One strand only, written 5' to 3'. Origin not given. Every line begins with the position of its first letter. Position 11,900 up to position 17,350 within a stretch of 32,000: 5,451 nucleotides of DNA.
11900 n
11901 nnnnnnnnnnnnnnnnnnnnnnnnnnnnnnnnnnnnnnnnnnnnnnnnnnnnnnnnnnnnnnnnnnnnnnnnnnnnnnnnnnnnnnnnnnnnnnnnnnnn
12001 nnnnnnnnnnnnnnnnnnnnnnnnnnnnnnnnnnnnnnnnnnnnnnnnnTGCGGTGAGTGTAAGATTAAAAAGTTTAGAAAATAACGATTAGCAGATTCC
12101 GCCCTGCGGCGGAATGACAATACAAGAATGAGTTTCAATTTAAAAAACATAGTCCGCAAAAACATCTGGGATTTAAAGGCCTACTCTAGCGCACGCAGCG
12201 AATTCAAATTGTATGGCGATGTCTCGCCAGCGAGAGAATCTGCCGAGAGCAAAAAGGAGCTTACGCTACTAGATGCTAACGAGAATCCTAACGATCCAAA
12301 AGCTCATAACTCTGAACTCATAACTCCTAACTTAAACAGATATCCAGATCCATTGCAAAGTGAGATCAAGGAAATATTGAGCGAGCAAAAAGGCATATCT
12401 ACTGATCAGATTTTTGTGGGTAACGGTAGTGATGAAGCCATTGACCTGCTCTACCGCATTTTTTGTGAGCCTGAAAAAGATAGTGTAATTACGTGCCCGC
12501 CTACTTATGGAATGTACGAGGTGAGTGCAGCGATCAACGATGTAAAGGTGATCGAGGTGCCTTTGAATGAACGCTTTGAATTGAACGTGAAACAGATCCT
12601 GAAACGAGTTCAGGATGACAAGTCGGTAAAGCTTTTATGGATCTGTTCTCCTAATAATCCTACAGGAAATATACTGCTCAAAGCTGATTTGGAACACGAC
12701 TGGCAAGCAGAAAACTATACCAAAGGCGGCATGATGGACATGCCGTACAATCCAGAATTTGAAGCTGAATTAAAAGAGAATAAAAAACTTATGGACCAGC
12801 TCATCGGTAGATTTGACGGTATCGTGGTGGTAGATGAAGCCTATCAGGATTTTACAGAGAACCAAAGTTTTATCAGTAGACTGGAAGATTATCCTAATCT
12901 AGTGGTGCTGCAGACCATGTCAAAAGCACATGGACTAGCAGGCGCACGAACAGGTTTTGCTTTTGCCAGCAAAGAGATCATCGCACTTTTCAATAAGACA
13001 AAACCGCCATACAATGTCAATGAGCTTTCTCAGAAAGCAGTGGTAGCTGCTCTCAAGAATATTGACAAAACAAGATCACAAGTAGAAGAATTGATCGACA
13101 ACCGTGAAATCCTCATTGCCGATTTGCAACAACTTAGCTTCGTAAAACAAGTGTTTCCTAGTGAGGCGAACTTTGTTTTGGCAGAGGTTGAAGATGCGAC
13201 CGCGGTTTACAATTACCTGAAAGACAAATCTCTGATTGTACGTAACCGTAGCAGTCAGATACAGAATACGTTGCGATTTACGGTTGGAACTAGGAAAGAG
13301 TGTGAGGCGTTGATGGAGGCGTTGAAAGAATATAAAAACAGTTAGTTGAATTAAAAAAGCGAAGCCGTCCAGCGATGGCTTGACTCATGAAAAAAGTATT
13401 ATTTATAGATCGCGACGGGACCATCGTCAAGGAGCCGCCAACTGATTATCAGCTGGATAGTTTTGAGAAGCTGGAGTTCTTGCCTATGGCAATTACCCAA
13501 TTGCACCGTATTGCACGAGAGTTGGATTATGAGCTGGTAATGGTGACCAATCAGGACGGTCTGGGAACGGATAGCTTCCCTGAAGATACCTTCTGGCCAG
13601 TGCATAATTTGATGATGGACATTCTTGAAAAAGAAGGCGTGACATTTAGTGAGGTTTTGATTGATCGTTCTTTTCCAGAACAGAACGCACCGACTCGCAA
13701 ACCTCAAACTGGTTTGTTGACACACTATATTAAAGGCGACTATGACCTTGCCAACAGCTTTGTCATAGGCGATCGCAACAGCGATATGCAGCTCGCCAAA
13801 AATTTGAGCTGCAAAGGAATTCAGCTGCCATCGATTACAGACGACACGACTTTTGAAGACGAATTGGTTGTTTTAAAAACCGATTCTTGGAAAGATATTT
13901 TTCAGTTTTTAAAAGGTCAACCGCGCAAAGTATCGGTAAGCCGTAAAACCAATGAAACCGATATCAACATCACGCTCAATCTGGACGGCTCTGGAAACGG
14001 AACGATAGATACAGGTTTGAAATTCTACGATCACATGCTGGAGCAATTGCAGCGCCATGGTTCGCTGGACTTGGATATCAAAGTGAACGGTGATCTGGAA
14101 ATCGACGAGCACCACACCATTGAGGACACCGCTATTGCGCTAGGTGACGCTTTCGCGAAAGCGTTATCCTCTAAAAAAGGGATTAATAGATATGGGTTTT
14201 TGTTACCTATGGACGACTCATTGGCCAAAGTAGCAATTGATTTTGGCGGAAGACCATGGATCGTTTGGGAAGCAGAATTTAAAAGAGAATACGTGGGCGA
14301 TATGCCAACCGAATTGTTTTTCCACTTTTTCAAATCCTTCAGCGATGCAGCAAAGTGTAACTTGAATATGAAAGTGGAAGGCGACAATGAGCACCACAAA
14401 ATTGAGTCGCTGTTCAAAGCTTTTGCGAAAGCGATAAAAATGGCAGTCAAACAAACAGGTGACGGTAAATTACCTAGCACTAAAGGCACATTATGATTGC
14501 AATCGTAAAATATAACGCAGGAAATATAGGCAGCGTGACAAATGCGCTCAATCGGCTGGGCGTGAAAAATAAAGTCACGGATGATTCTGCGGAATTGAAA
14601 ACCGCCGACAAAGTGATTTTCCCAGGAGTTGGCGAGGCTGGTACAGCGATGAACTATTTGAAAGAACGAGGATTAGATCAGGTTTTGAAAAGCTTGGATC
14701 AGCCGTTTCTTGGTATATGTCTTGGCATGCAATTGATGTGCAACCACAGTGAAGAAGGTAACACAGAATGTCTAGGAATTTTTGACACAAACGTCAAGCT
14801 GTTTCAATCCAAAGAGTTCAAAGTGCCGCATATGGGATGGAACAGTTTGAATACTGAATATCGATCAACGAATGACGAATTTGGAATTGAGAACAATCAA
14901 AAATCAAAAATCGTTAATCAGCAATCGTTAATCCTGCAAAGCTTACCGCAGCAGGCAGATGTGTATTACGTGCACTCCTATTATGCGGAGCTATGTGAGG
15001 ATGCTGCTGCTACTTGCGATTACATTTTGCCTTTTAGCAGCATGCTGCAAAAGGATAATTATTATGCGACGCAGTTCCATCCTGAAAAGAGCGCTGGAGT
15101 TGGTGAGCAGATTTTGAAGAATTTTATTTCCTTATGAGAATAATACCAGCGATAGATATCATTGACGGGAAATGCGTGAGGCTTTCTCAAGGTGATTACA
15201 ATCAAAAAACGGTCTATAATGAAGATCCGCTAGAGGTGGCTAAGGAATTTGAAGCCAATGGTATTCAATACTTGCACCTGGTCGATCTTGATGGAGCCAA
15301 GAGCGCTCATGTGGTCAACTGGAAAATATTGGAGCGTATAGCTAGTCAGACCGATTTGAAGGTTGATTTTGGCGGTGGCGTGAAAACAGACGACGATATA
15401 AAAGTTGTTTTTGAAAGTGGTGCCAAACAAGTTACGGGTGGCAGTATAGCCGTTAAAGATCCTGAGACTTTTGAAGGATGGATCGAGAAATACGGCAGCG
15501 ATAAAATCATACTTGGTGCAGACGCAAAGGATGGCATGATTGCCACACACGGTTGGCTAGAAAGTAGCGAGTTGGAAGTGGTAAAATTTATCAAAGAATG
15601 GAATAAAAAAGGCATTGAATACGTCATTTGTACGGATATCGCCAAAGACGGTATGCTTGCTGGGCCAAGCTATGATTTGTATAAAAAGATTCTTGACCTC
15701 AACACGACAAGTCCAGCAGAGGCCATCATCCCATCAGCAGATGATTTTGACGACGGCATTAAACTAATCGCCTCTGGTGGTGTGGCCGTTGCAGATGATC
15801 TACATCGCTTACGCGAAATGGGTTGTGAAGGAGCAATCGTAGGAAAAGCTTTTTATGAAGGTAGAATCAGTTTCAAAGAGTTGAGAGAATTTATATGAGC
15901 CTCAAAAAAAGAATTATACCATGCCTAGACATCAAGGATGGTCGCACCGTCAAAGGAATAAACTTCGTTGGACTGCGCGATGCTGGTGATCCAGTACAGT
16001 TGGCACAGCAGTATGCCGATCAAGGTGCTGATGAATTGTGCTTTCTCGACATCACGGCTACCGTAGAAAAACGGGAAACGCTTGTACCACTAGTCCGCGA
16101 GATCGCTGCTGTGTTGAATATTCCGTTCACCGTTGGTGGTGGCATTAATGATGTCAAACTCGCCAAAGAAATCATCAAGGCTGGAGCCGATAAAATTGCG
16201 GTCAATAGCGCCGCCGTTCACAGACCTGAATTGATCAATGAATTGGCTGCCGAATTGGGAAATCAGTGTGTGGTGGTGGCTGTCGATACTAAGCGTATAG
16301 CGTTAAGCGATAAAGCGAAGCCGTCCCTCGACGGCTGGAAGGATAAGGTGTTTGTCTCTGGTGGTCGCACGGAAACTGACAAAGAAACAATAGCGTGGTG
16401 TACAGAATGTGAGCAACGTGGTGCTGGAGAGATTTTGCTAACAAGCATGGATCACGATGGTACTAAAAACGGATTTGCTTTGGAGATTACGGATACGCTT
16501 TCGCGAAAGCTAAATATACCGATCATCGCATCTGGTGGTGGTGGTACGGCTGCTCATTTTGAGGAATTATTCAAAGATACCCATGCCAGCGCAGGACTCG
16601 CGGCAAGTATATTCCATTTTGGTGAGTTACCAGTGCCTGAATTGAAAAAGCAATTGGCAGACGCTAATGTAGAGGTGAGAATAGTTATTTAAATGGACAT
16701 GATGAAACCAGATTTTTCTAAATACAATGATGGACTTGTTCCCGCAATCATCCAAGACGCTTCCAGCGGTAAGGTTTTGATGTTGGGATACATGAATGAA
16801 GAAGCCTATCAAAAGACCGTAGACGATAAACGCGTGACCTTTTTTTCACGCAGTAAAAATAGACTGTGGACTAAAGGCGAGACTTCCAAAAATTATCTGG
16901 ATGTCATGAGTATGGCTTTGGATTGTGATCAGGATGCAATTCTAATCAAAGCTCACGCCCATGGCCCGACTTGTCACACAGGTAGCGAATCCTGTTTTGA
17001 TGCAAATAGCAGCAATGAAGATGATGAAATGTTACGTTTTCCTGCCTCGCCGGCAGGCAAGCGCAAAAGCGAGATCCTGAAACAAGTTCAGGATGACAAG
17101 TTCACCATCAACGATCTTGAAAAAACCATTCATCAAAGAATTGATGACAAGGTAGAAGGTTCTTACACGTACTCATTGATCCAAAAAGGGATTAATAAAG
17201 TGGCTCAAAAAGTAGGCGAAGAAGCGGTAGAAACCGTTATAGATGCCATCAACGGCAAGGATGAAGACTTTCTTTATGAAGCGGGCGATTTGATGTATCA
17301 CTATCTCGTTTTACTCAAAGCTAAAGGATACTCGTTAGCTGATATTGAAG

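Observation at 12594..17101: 30-nt hairpin module shared in the same reading frame by hisC and hisIE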

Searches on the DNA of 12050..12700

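Call 68: search_rna_families(source=window, start=12050, end=12700, threshold=evalue, max_evalue=5)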
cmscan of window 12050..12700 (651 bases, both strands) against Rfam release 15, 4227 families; matches with E-value up to 5: 0.
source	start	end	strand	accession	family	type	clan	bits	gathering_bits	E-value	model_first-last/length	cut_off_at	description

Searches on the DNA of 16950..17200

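Call 69: search_rna_families(source=window, start=16950, end=17200, threshold=evalue, max_evalue=5)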
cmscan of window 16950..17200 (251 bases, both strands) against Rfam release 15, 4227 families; matches with E-value up to 5: 3.
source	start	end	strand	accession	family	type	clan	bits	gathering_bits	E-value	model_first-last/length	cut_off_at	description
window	16988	17047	+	RF02280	TtnuCD3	Gene; snRNA; snoRNA; CD-box;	-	17.8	70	3.1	1-72/72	no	Tetrahymena snoRNA TtnuCD3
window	17016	17041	+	RF00274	SNORD57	Gene; snRNA; snoRNA; CD-box;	CL00058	14.1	47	3.4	1-72/72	no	Small nucleolar RNA SNORD57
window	16955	16971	+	RF01128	sR43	Gene; snRNA; snoRNA; CD-box;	-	11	45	1.8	40-56/56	no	Small nucleolar RNA sR42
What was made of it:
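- On Curated RNA families (Rfam 15): Nothing, or only chance snoRNA hits with E above 1, appears around either copy (calls 68, 69).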
